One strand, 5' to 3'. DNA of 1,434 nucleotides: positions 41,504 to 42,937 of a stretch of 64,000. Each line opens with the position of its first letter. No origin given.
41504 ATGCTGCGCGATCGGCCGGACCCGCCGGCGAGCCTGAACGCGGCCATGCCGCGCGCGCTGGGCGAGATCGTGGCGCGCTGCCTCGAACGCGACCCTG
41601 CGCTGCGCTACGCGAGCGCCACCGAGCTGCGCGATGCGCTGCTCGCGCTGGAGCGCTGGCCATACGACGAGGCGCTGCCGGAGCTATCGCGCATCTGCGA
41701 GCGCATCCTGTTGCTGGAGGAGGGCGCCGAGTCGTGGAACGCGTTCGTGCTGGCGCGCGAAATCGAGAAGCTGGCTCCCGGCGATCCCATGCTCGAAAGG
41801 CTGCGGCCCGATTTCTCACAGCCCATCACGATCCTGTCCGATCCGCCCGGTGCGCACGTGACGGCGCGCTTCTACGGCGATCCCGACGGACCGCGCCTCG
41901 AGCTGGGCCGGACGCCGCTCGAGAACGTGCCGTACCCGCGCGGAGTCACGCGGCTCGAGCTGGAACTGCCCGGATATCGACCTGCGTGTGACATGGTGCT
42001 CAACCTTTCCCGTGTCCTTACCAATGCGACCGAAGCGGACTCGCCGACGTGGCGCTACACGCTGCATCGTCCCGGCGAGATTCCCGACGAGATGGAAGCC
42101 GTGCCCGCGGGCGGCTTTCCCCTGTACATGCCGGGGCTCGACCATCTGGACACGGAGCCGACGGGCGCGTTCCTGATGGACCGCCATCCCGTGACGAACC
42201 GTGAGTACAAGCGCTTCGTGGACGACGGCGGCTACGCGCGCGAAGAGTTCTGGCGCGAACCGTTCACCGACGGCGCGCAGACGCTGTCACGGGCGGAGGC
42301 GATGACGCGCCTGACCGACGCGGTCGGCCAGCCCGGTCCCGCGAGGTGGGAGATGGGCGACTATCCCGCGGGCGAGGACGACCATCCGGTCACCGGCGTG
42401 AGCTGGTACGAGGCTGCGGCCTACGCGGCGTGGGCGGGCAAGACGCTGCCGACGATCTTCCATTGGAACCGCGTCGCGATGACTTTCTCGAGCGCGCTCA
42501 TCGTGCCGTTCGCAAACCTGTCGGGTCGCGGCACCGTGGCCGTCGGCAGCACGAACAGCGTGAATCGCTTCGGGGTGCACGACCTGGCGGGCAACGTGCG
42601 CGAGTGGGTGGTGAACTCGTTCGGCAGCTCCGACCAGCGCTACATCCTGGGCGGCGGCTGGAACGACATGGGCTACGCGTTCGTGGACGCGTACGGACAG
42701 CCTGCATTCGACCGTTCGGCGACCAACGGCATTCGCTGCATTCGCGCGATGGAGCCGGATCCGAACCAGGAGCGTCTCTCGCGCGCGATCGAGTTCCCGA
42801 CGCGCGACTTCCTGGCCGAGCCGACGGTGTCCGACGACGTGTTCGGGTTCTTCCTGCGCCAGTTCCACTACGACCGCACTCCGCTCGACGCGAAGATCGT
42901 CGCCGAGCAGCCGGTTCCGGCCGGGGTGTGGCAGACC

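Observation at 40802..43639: Cytoplasmic kinase fused to an FGE-sulfatase-like domain and an alpha/beta-hydrolase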

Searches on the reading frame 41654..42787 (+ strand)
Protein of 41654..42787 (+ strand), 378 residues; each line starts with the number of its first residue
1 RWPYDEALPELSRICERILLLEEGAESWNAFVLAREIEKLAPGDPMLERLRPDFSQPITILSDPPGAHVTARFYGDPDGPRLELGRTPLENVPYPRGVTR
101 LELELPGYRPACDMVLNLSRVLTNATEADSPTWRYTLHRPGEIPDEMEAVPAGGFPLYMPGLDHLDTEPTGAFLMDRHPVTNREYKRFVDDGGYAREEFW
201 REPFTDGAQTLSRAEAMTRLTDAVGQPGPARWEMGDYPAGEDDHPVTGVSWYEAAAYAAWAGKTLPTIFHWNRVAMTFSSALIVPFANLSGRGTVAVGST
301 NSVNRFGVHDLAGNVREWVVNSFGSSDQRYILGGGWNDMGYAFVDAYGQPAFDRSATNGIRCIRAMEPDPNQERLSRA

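Call 33: predict_structure(alignment_id=A3)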
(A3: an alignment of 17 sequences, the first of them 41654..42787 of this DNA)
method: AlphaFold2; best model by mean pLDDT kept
length: 378 residues; sequences in the alignment: 17
mean_pLDDT: 88.5   pTM: 0.88
mean pLDDT of the five models: 88.5, 87.6, 86.7, 85.5, 82.4
residues with pLDDT >= 90: 235; 70-90: 106; 50-70: 37; < 50: 0
segments of 3 or more residues with pLDDT < 50: none
pLDDT, mean of each block of 10 residues (from residue 1): 95 90 85 96 95 92 97 89 96 91 97 85 69 93 94 83 84 95 97 95 89 94 92 91 95 98 95 79 62 80 88 86 83 71 71 92 91 88
secondary structure, 60 per line:
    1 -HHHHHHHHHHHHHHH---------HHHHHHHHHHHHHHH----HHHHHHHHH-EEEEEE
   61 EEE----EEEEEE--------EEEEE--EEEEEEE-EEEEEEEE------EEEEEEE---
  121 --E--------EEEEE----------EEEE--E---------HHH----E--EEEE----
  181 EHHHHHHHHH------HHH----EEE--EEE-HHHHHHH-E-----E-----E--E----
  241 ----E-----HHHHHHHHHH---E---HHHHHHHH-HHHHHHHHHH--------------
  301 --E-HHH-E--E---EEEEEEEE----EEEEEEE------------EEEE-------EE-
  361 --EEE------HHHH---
elements in order: H2-16 H26-40 H45-53 E55-63 E68-73 E82-86 E89-95 E97-104 E111-117 E132-136 E147-150 E173-176 H182-190 E204-206 E209-211 H213-219 H251-260 H268-275 H277-286 E316-323 E328-334 E347-350 E363-365 H372-375

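Call 37: fold_search(model_id=the predicted structure, library=pdb)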
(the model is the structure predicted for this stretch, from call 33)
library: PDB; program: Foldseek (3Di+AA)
matches with E <= 10: 238; with E <= 0.001: 78
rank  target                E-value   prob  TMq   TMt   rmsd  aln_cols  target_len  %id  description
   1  4x8b_B                4.4e-12  1.00  0.46  0.41   5.2       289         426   23  Ergothioneine-biosynthetic sulfoxide synthase EgtB, apo form (released 2015-01-28)
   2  4x8b_A                6.4e-12  1.00  0.47  0.42   5.0       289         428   23  Ergothioneine-biosynthetic sulfoxide synthase EgtB, apo form (released 2015-01-28)
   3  6qkj_B                4.8e-11  1.00  0.40  0.38   8.5       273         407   22  EgtB from Chloracidobacterium thermophilum, a type II sulfoxide synthase in complex with N,N,N-trimethyl-histidine (released 2019-03-27)
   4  1z70_X                6.7e-11  1.00  0.40  0.53   7.6       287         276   23  1.15A resolution structure of the formylglycine generating enzyme FGE (released 2005-07-22)
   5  6o6l_C                7.9e-11  1.00  0.40  0.37   7.0       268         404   21  The Structure of EgtB(Cabther) in complex with Hercynine (released 2019-07-31)
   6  6o6m_C                8.9e-11  1.00  0.39  0.37   8.8       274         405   22  The Structure of EgtB (Cabther) (released 2019-07-31)
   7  5nyy                  1.1e-10  1.00  0.43  0.57   7.1       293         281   22  Formylglycine generating enzyme from T. curvata in complex with Cd(II) (released 2017-06-07)
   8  1y1j_X                1.1e-10  1.00  0.40  0.54   7.3       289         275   21  human formylglycine generating enzyme, sulfonic acid/desulfurated form (released 2005-05-31)
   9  1y1e                  1.5e-10  1.00  0.41  0.56   7.1       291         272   22  human formylglycine generating enzyme (released 2005-05-31)
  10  6xtp_A                1.5e-10  1.00  0.42  0.52   7.7       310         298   20  Crystal structure reveals non-coordinative binding of O2 to the copper center of the formylglycine-generating enzyme - (released 2021-01-27)
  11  2aft_X                1.6e-10  1.00  0.42  0.56   7.0       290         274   21  Formylglycine generating enzyme C336S mutant (released 2005-12-13)
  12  6qkj_A                1.6e-10  1.00  0.40  0.36   8.6       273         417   22  EgtB from Chloracidobacterium thermophilum, a type II sulfoxide synthase in complex with N,N,N-trimethyl-histidine (released 2019-03-27)
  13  6qki_C                1.8e-10  1.00  0.38  0.37   8.5       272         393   21  Native structure of EgtB from Chloracidobacterium thermophilum, a type II sulfoxide synthase (released 2019-03-27)
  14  6qki_A                1.9e-10  1.00  0.39  0.37   8.6       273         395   22  Native structure of EgtB from Chloracidobacterium thermophilum, a type II sulfoxide synthase (released 2019-03-27)
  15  5ssy                  2.2e-10  1.00  0.42  0.56   6.8       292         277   22  Crystal Structure of human formylglycine generating enzyme (released 2023-08-23)
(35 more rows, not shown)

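Call 38: search_solved_structures(query=A3, max_evalue=0.001, show_alignments=5)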
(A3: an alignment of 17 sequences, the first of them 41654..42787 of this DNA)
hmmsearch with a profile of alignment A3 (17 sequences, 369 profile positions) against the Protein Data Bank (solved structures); distinct sequences matched with E-value up to 0.001: 33.
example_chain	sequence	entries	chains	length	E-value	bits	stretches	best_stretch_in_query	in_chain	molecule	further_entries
8u41_A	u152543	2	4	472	1.8e-19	73.2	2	235-314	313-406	Selenoxide synthase OvsA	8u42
8ux5_A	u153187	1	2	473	2.3e-19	72.9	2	235-314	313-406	Selenoxide synthase OvsA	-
4x8b_A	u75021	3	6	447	4.7e-19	71.9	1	159-313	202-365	Sulfoxide synthase EgtB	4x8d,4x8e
7ml6_A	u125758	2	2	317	3.3e-18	69.1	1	160-268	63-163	CalU17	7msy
6vqp_A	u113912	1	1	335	3.4e-18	69.1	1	160-268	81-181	CalU17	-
1y4j_A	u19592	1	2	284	4.7e-18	68.6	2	157-281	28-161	Sulfatase modifying factor 2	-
6s07_A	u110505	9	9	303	1.6e-17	66.8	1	131-313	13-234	Formylglycine-generating enzyme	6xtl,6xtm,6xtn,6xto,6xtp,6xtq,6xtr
5nxl_A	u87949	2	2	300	1.6e-16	63.6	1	137-313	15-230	Non-specific serine/threonine protein kinase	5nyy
8vig_A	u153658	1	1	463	2e-16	63.3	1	122-312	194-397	Sulfoxide synthase EgtB-IV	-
9mzu_A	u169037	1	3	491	7.6e-16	61.3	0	138-181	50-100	PorK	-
9ots_A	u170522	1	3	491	7.6e-16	61.3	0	138-181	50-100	Por secretion system protein porK/gldK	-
9p6h_B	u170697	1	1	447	9.9e-16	61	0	156-181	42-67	Lipoprotein, putative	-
5ssy_A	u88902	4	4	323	1.1e-15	60.8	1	144-312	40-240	Formylglycine-generating enzyme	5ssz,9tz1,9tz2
2aii_X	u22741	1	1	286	1.4e-15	60.4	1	147-312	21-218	Sulfatase modifying factor 1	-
9myj_B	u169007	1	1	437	1.5e-15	60.4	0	156-181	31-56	Lipoprotein, putative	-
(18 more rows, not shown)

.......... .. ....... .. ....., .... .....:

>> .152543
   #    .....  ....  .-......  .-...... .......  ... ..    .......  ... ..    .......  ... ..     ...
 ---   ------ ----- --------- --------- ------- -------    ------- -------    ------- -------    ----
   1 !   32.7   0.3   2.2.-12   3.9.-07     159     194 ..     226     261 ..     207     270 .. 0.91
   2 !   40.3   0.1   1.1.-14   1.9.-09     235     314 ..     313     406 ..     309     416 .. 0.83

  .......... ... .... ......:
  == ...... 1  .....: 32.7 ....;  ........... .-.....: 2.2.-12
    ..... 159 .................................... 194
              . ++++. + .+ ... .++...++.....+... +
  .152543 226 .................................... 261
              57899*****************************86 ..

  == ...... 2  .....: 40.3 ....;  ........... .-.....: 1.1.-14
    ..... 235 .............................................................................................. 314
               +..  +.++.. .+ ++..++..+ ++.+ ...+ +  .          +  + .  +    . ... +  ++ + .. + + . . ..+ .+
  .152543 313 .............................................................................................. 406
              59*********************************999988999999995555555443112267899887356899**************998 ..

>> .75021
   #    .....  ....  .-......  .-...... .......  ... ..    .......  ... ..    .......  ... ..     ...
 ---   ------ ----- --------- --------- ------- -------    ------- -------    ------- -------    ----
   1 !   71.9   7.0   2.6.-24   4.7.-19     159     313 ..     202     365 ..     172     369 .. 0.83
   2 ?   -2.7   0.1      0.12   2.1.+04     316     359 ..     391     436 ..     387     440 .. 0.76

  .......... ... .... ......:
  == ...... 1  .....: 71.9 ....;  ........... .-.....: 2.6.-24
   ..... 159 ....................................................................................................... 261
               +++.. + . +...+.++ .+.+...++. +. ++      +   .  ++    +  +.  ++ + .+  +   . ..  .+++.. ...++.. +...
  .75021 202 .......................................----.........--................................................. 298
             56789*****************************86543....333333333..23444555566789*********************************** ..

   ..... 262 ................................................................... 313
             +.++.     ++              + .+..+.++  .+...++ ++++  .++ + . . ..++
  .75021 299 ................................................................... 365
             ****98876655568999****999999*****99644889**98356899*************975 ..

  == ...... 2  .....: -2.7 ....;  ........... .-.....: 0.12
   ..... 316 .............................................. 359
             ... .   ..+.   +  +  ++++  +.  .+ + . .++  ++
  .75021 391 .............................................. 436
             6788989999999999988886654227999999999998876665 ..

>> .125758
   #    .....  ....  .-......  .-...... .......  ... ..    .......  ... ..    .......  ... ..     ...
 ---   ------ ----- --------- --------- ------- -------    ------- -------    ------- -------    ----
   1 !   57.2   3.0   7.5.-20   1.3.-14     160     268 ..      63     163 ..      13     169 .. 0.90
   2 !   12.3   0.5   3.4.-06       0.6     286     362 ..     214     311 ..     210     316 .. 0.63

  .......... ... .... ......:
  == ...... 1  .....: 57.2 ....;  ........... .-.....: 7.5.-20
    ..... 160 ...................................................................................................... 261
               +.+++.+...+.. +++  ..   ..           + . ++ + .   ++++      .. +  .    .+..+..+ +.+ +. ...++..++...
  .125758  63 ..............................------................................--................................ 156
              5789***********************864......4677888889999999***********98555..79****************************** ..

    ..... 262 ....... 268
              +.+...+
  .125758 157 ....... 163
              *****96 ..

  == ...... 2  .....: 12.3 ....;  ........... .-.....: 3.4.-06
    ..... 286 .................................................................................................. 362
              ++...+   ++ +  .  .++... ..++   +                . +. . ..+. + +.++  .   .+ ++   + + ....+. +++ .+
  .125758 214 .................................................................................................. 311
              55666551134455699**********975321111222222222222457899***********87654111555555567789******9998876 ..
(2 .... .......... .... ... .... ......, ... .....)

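Call 58: find_related_loci(query=A3, collection=genome_contigs, flank=3000)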
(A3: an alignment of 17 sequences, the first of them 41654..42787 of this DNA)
Query A3 (378 aa) in genome_contigs; peptide patterns used: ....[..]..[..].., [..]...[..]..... (x = any residue, [..] = any of these).
600 stretches matched a pattern (row limit reached: there are more); 557 encode a relative of the query (tblastn E <= 1e-3); the best 80 are kept; 80 distinct loci.
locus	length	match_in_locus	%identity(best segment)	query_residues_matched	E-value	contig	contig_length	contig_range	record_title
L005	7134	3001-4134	67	1-378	4e-174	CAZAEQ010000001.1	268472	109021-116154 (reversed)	MAG TPA_asm: uncultured Phycisphaeraceae bacterium isolate SRP302447_co4_775 genome assembly, contig: NODE_136_length_26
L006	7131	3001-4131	64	1-377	6e-165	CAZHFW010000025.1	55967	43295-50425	MAG TPA_asm: uncultured Phycisphaeraceae bacterium isolate binchicken_co284_12 genome assembly, contig: NODE_832_length_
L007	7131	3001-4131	63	2-378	3e-155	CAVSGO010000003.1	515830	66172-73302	MAG: uncultured bacterium isolate MFD05684.bin.1.263 genome assembly, contig: contig_22896, whole genome shotgun sequenc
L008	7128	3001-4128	55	2-378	7e-136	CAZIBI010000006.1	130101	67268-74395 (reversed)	MAG TPA_asm: uncultured Ignavibacteria bacterium isolate binchicken_co199_86 genome assembly, contig: NODE_177_length_13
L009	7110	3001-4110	58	1-378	3e-135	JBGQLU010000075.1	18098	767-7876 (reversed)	MAG: Acidobacteriota bacterium isolate OBJ2_061818_050_30 k141_1685410_length_18098_cov_11.0000, whole genome shotgun se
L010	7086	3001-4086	58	1-371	5e-129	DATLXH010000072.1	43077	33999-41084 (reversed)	MAG TPA_asm: Thermoanaerobaculia bacterium isolate SMAG_U13241 k141_273271, whole genome shotgun sequence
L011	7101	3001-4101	56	1-377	1e-125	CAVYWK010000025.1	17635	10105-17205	MAG: uncultured Acidobacteriota bacterium isolate MFD01299.bin.2.92 genome assembly, contig: contig_51576, whole genome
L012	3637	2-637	93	167-378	4e-126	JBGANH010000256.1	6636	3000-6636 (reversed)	MAG: Candidatus Eisenbacteria bacterium isolate MAG_MBR_H10.75 MBRH10-75_opera_contig_31099, whole genome shotgun sequen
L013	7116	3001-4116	43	4-375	2e-102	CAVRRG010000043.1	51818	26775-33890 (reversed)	MAG: Calditrichota bacterium isolate MFD03551.bin.2.35 genome assembly, contig: contig_65101, whole genome shotgun seque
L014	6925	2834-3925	46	2-366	4e-99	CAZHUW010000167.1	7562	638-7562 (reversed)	MAG TPA_asm: uncultured Bacteroidota bacterium isolate SRP292972_co2_230 genome assembly, contig: NODE_9526_length_7562_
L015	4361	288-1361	44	2-378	6e-99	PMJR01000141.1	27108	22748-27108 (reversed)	MAG: Ignavibacteriae bacterium isolate fen_1276 73.20120600_E2D.49_contig_11129, whole genome shotgun sequence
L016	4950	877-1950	43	2-378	7e-96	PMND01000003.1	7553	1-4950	MAG: Ignavibacteriae bacterium isolate fen_1259 73.20100900_E3D.21_contig_13376, whole genome shotgun sequence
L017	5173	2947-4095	47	1-377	8e-95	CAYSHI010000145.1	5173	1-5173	MAG TPA_asm: uncultured Acidobacteriota bacterium isolate binchicken_co231_131 genome assembly, contig: k141_1095715, wh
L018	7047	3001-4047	44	1-364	2e-90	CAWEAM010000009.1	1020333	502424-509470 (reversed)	MAG: uncultured Acidobacteriota bacterium isolate MFD04850.bin.2.364 genome assembly, contig: contig_46911, whole genome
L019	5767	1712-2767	43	1-367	6e-90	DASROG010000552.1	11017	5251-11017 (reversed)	MAG TPA_asm: Myxococcaceae bacterium isolate SMAG_U10262 k141_868208, whole genome shotgun sequence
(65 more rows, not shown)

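Call 59: search_protein_families(library=pfam, alignment_id=A3, max_evalue=0.01)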
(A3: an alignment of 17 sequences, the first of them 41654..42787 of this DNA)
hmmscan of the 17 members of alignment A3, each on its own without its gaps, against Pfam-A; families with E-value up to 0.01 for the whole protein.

A. member 1, window:41654-42787:+ (378 aa): 2 families
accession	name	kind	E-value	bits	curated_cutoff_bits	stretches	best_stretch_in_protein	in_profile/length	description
PF03781.23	FGE-sulfatase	-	5.7e-27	95.4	23.3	2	172-275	36-122/255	Sulfatase-modifying factor enzyme 1-like domain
PF08308.17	PEGA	-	0.00074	19.8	20.8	1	58-112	4-50/71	PEGA domain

B. families by the number of members that match (of 17 scanned): 2 families
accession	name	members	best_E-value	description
PF03781.23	FGE-sulfatase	17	1.8e-30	Sulfatase-modifying factor enzyme 1-like domain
PF08308.17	PEGA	9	5.6e-06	PEGA domain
